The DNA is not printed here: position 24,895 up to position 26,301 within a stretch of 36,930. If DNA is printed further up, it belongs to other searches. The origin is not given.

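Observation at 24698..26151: A split HipA-like kinase system is in reverse order (kinase core, then HipS-like N-subdomain), lacks HipB and is coupled to truA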

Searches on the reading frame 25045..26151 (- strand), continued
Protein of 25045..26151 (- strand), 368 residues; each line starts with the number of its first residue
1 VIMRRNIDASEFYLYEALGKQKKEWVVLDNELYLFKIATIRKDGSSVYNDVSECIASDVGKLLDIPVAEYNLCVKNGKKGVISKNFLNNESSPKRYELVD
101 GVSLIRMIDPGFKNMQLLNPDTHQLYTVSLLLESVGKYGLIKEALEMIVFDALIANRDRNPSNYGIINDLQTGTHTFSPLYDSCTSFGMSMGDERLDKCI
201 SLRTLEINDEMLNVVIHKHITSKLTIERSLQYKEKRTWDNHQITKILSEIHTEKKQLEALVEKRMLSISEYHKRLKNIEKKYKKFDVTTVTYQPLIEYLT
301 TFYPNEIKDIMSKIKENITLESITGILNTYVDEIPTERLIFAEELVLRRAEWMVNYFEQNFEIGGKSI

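Call 35: search_protein_families(library=pfam, proteins=[L017:6839-7531:+, L026:1288-2010:+, L057:6954-7697:+, L063:6625-7368:+, L047:6824-7621:+, L065:6975-7628:+, L079:6822-7562:+, L024:6843-7571:+, L016:1665-2378:+, L015:6844-7536:+], max_evalue=0.1)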
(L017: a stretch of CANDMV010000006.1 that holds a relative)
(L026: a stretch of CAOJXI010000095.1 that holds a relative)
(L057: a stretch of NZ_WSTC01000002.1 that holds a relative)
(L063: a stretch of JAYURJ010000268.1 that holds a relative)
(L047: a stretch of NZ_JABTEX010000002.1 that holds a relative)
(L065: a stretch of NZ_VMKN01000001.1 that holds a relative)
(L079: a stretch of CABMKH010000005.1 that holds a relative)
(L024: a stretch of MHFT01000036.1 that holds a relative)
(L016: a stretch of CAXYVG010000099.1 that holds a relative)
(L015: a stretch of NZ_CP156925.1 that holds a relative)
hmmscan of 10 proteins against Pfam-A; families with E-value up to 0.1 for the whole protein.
L017:6839-7531:+ (230 aa): 2 families
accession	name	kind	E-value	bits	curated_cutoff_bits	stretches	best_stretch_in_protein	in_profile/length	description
PF08797.16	HIRAN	-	6.7e-12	45.5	24.7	1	131-202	6-67/96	HIRAN domain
PF13657.11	Couple_hipA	-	4.3e-07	30.8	22.5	1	23-109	8-92/99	HipA N-terminal domain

L026:1288-2010:+ (240 aa): 2 families
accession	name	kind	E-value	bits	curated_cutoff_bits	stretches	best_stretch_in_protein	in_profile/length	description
PF08797.16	HIRAN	-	2.3e-13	50.2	24.7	1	141-212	6-69/96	HIRAN domain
PF13657.11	Couple_hipA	-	1.4e-07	32.4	22.5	1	33-119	8-92/99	HipA N-terminal domain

L057:6954-7697:+ (247 aa): 2 families
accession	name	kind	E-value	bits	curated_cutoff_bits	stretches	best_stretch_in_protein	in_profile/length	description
PF08797.16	HIRAN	-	6.3e-07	29.6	24.7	1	135-209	6-77/96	HIRAN domain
PF23728.1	Tubby_C_like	-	0.0044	17.4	24.4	1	170-219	14-64/172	Tubby C-terminal like domain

L063:6625-7368:+ (247 aa): 2 families
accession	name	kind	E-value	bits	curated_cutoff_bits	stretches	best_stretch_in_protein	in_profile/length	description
PF08797.16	HIRAN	-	1.7e-05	25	24.7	1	129-226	2-95/96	HIRAN domain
PF13657.11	Couple_hipA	-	0.065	14.2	22.5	0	19-74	9-61/99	HipA N-terminal domain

L047:6824-7621:+ (265 aa): 1 family
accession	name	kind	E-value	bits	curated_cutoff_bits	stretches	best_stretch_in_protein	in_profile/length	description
PF08797.16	HIRAN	-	0.0013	19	24.7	1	155-231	6-78/96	HIRAN domain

L065:6975-7628:+ (217 aa): 2 families
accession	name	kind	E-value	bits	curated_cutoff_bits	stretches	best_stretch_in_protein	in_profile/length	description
PF08797.16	HIRAN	-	1.2e-06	28.7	24.7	1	145-190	18-64/96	HIRAN domain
PF01974.23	tRNA_int_endo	-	0.0048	17.4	27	1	139-197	15-74/85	tRNA intron endonuclease, catalytic C-terminal domain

L079:6822-7562:+ (246 aa): 3 families
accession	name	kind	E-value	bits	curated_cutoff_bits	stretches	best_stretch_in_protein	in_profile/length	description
PF08797.16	HIRAN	-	3.3e-13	49.7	24.7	1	138-233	6-95/96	HIRAN domain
PF13657.11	Couple_hipA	-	4.9e-07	30.6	22.5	1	30-115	9-92/99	HipA N-terminal domain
PF23728.1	Tubby_C_like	-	0.0022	18.4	24.4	1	172-216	6-49/172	Tubby C-terminal like domain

L024:6843-7571:+ (242 aa): 1 family
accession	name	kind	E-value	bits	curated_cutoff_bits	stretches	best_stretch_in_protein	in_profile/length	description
PF08797.16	HIRAN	-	4.7e-08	33.2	24.7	1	149-216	5-70/96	HIRAN domain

L016:1665-2378:+ (237 aa): 2 families
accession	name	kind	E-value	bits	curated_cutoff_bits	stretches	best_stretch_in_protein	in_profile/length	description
PF08797.16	HIRAN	-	3.3e-10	40.1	24.7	1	152-221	16-82/96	HIRAN domain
PF13657.11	Couple_hipA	-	3.2e-06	28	22.5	1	31-116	9-92/99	HipA N-terminal domain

L015:6844-7536:+ (230 aa): 2 families
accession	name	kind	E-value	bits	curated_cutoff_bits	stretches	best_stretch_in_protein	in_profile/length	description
PF08797.16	HIRAN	-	4e-11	43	24.7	1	134-214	8-82/96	HIRAN domain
PF13657.11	Couple_hipA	-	2.4e-06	28.4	22.5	1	24-109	9-92/99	HipA N-terminal domain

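Call 39: predict_structure(alignment_id=A1)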
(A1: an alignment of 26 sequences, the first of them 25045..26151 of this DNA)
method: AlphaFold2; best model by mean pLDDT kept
length: 368 residues; sequences in the alignment: 26
mean_pLDDT: 90.2   pTM: 0.86
mean pLDDT of the five models: 90.2, 89.5, 87.2, 86.3, 82.4
residues with pLDDT >= 90: 245; 70-90: 111; 50-70: 7; < 50: 5
segments of 3 or more residues with pLDDT < 50: 364-368
pLDDT, mean of each block of 10 residues (from residue 1): 89 83 91 93 90 95 91 95 84 83 95 93 93 96 96 93 92 87 85 89 87 87 88 83 90 93 93 91 86 92 94 98 97 93 96 95 52
secondary structure, 60 per line:
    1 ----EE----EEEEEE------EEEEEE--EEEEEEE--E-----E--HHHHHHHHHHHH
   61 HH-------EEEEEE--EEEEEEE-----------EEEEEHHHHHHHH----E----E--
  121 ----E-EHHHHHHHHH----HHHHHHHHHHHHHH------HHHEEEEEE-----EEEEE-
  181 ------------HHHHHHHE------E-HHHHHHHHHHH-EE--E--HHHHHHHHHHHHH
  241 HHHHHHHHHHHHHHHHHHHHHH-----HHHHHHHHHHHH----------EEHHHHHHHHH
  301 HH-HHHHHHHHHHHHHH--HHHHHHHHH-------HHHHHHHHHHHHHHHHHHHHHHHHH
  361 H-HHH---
elements in order: E11-16 E23-28 E31-37 H49-62 E70-75 E78-84 E96-100 H101-108 H128-136 H141-154 E164-169 E175-179 H193-199 H209-219 H228-262 H268-279 H292-302 H304-317 H320-328 H336-361

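Call 44: fold_search(model_id=the predicted structure, library=pdb)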
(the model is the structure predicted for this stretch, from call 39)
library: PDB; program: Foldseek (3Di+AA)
matches with E <= 10: 1456; with E <= 0.001: 32
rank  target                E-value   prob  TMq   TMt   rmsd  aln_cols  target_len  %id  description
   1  3akk_A                2.8e-13  1.00  0.64  0.78   4.3       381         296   16  Crystal structure of A Helicobacter pylori proinflammatory kinase CtkA (released 2010-12-01)
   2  3akk_B                9.8e-13  1.00  0.63  0.79   3.7       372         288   16  Crystal structure of A Helicobacter pylori proinflammatory kinase CtkA (released 2010-12-01)
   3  3akk_D                3.5e-12  1.00  0.64  0.80   4.0       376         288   16  Crystal structure of A Helicobacter pylori proinflammatory kinase CtkA (released 2010-12-01)
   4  3akk_C                4.7e-12  1.00  0.64  0.81   3.7       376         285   16  Crystal structure of A Helicobacter pylori proinflammatory kinase CtkA (released 2010-12-01)
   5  3akl_C                1.1e-11  1.00  0.61  0.79   4.3       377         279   17  Crystal structure of A Helicobacter pylori proinflammatory kinase CtkA (released 2010-12-01)
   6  3akj_A                1.1e-11  1.00  0.58  0.75   4.0       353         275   16  Crystal structure of A Helicobacter pylori proinflammatory kinase CtkA (released 2010-12-01)
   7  3akl_A                2.0e-11  1.00  0.61  0.77   4.4       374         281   16  Crystal structure of A Helicobacter pylori proinflammatory kinase CtkA (released 2010-12-01)
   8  3tpv                  1.5e-06  1.00  0.51  0.45   8.3       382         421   11  Structure of pHipA bound to ADP (released 2012-10-03)
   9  4pu4_B                8.3e-06  1.00  0.49  0.44  10.7       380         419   11  Shewanella oneidensis MR-1 Toxin Antitoxin System HipA, HipB and its operator DNA complex (space group P21) (released 2014-08-06)
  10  3dnu                  8.7e-06  1.00  0.53  0.49   5.9       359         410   10  structure of MDT protein (released 2009-01-27)
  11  3tpt_A                1.2e-05  1.00  0.50  0.45   6.2       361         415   10  Structure of HipA(D309Q) bound to ADP (released 2012-10-03)
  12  4pu4_A                1.5e-05  1.00  0.49  0.43   9.2       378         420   11  Shewanella oneidensis MR-1 Toxin Antitoxin System HipA, HipB and its operator DNA complex (space group P21) (released 2014-08-06)
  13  3tpe                  1.7e-05  1.00  0.50  0.45   6.9       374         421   10  The phipa p3121 structure (released 2012-10-03)
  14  3tpd                  1.8e-05  1.00  0.49  0.46   7.6       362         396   11  Structure of pHipA, monoclinic form (released 2012-10-03)
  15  2wiu_A                2.3e-05  1.00  0.53  0.47   5.6       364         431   11  Mercury-modified bacterial persistence regulator hipBA (released 2009-07-28)
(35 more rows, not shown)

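Call 58: find_encoding_contigs(protein=P0060, flank=3000, max_places=2)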
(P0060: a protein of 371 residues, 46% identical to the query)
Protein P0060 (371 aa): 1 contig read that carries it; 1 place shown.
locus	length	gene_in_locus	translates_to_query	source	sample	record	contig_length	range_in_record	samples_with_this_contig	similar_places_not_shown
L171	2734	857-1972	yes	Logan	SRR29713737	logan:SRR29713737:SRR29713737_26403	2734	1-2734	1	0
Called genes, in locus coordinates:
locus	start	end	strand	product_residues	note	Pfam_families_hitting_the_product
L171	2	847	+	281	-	?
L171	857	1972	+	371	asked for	-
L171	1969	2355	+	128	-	-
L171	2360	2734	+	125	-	?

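Call 59: find_encoding_contigs(protein=P0066, flank=3000, max_places=2)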
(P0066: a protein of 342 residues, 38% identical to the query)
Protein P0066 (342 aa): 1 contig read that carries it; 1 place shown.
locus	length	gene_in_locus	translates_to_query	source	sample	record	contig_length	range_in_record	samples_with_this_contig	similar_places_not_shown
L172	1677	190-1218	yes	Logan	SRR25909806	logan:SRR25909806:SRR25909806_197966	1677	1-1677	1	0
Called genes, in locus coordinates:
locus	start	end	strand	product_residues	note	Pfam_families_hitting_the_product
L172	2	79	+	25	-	?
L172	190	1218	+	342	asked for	PF07804:HipA_C (weak)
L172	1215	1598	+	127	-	-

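Call 60: find_encoding_contigs(protein=P0063, flank=3000, max_places=2)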
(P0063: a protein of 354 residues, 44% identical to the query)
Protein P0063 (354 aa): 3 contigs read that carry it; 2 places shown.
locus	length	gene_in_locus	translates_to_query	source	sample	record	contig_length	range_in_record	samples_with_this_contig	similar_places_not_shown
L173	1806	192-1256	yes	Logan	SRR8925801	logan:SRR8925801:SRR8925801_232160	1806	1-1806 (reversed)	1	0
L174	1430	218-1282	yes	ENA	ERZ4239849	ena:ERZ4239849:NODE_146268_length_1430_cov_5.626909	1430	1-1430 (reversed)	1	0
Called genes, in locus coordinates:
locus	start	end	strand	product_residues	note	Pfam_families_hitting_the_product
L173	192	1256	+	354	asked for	PF07804:HipA_C (weak)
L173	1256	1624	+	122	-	-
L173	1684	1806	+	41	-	?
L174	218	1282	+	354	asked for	PF07804:HipA_C (weak)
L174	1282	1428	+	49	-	?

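Call 68: search_dna_similar(query=window:25045-26151:-, collection=phages, mode=protein, max_evalue=0.001, max_rows=15)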
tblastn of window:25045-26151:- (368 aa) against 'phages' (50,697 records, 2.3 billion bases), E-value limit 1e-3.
Records with a match: 3; places in all: 3; records where one place covers at least 80% of the query: 0.
Best place of each record, by identity: <60% 3.
By first word of the organism name: Clostridioides 2; Bacteriophage 1.
By host as written in the record: Clostridioides difficile CD500-12 1; Clostridioides sp. ES-S-0173-01 1; - 1.
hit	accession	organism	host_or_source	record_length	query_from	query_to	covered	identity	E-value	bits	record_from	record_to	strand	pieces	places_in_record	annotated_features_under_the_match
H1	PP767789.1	Clostridioides phage phiCDKH02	Clostridioides difficile CD500-12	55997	19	197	49%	27.6%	5e-13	76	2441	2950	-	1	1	HipA domain-containing protein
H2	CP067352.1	Clostridioides phage ES-S-0173-01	Clostridioides sp. ES-S-0173-01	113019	15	186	47%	26.7%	1e-5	54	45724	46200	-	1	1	record has no annotation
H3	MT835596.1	Bacteriophage sp.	human fecal samples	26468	19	188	46%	26.0%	1e-4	50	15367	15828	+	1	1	record has no annotation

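Call 75: search_protein_representatives(protein=window:25045-26151:-)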
Query: 368 residues. Proteins with E-value up to 0.001 (for the whole library): 855; up to 1e-10: 76; up to 1e-30: 7. The best 150 are listed.
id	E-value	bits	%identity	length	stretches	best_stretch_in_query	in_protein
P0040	6.7e-110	383.9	53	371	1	3-360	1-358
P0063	1.5e-79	284.1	45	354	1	16-357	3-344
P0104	3.3e-74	266.5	44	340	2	3-244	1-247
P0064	2.5e-73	263.6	47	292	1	98-361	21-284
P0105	3.4e-55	204.0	38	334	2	3-229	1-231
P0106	3.9e-55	203.8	42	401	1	3-360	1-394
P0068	7.0e-51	189.8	44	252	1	151-365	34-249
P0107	5.1e-21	91.6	36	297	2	19-201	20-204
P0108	1.1e-20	90.6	54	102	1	3-95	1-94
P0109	2.8e-20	89.2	51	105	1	270-360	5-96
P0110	1.5e-19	86.8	36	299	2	16-191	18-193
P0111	2.6e-19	86.0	33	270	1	13-202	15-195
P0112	1.0e-18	84.1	29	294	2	16-199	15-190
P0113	1.4e-18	83.6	33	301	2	18-187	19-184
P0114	3.5e-17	79.0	34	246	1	16-200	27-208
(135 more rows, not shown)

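Call 78: search_solved_structures(query=A4, max_evalue=10, show_alignments=5)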
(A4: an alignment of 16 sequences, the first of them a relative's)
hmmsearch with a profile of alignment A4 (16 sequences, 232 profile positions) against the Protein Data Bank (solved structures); distinct sequences matched with E-value up to 10: 12.
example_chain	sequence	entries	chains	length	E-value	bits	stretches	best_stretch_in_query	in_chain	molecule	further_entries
3k2y_A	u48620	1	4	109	6.1e-10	42.2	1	135-227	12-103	uncharacterized protein lp_0118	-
2mzn_A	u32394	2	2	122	1.5e-06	31.1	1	135-206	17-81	Helicase-like transcription factor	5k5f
5bnh_A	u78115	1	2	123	1.6e-06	31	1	136-206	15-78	Helicase-like transcription factor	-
4xzf_A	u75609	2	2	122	1.6e-06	31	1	136-206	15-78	Helicase-like transcription factor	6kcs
4s0n_A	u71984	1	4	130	1.7e-06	30.9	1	136-206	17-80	Helicase-like transcription factor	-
4xzg_A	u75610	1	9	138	2.1e-06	30.6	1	136-206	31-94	Helicase-like transcription factor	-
7ab4_B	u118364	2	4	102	0.035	16.8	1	24-77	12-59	Couple_hipA domain-containing protein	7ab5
7ab3_B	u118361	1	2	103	0.036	16.7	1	24-77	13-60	Couple_hipA domain-containing protein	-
7czo_A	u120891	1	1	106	0.071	15.8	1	25-81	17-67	Uncharacterized protein HI_0666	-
5wxx_A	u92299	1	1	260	0.77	12.4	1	84-135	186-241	McyF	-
5xnk_A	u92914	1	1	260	0.77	12.4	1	84-135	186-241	McyF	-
5wxy_A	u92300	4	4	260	1.1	11.9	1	84-135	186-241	McyF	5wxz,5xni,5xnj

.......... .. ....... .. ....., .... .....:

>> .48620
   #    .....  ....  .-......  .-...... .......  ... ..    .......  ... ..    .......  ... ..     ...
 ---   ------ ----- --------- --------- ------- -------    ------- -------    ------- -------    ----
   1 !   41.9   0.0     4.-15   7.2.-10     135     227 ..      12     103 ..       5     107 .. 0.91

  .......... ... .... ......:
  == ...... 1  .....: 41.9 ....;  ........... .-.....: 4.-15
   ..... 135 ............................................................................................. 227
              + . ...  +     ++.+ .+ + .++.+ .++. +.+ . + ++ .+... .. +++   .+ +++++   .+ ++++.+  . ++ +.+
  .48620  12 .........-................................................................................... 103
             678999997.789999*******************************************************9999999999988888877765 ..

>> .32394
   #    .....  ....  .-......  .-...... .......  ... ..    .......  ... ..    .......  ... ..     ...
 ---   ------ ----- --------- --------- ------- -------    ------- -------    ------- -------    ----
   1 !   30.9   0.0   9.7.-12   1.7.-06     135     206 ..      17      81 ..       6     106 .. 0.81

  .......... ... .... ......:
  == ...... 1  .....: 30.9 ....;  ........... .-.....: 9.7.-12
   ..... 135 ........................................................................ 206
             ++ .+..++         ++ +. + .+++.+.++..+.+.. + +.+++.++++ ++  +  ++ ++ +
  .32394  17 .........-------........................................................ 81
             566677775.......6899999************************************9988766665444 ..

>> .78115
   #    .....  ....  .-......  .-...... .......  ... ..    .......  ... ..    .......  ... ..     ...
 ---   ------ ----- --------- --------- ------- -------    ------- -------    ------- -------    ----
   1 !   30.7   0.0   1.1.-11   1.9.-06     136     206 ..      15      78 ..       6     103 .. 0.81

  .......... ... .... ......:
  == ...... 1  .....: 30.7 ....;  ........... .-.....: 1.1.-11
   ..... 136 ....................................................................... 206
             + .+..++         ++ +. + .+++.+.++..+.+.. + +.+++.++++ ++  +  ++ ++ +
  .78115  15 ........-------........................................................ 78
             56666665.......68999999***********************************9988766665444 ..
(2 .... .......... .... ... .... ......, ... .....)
